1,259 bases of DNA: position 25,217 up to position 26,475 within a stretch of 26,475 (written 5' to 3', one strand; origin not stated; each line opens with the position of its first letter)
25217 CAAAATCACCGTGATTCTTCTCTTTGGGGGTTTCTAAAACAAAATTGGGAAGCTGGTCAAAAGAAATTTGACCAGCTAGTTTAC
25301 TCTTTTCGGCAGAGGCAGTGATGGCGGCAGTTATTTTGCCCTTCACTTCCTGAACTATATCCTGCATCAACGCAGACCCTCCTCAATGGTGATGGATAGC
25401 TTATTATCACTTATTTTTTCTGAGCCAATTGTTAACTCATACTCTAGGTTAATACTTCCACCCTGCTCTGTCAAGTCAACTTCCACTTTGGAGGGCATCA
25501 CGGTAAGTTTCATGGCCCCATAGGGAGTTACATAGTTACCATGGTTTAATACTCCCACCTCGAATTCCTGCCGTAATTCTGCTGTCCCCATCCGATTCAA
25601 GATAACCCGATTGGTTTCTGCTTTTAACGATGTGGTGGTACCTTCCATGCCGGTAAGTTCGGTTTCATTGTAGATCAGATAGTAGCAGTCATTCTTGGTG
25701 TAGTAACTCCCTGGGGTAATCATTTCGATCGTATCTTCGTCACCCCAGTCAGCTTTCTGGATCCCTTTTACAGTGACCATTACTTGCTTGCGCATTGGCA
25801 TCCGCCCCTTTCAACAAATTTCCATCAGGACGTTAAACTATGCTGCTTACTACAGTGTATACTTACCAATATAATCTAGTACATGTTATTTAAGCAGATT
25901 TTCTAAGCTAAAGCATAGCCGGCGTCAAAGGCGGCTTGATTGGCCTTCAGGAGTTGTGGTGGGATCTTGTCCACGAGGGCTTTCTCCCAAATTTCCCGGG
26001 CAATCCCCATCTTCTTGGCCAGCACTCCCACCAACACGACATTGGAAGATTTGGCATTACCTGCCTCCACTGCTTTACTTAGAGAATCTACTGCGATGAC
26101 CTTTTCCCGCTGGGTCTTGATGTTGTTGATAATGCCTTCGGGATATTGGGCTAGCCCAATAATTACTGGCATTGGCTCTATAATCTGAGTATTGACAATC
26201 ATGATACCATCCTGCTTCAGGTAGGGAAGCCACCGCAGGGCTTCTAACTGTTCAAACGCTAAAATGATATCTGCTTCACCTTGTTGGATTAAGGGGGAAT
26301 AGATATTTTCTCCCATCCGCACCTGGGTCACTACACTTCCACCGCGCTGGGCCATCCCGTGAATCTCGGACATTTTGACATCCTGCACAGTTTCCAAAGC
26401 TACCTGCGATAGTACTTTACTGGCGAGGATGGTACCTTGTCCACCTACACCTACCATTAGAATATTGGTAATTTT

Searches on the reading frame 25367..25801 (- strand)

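Call 79: search_protein_families(library=pfam, proteins=[window:25367-25801:-], max_evalue=0.01)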
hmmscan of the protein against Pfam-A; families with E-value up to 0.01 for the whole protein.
window:25367-25801:- (144 aa): 1 family
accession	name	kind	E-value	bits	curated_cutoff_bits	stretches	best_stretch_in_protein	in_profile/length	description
PF09148.16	DUF1934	-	2.2e-38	131.6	22.5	1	9-137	1-128/128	Domain of unknown function (DUF1934)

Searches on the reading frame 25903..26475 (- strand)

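Call 79: search_protein_families(library=pfam, proteins=[window:25903-26475:-], max_evalue=0.01)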
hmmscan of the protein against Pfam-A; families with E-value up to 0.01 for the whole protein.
window:25903-26475:- (190 aa): 1 family
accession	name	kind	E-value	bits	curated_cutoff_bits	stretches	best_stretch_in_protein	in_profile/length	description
PF01558.24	POR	-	1.8e-37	129.6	27.4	1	11-188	1-173/173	Pyruvate ferredoxin/flavodoxin oxidoreductase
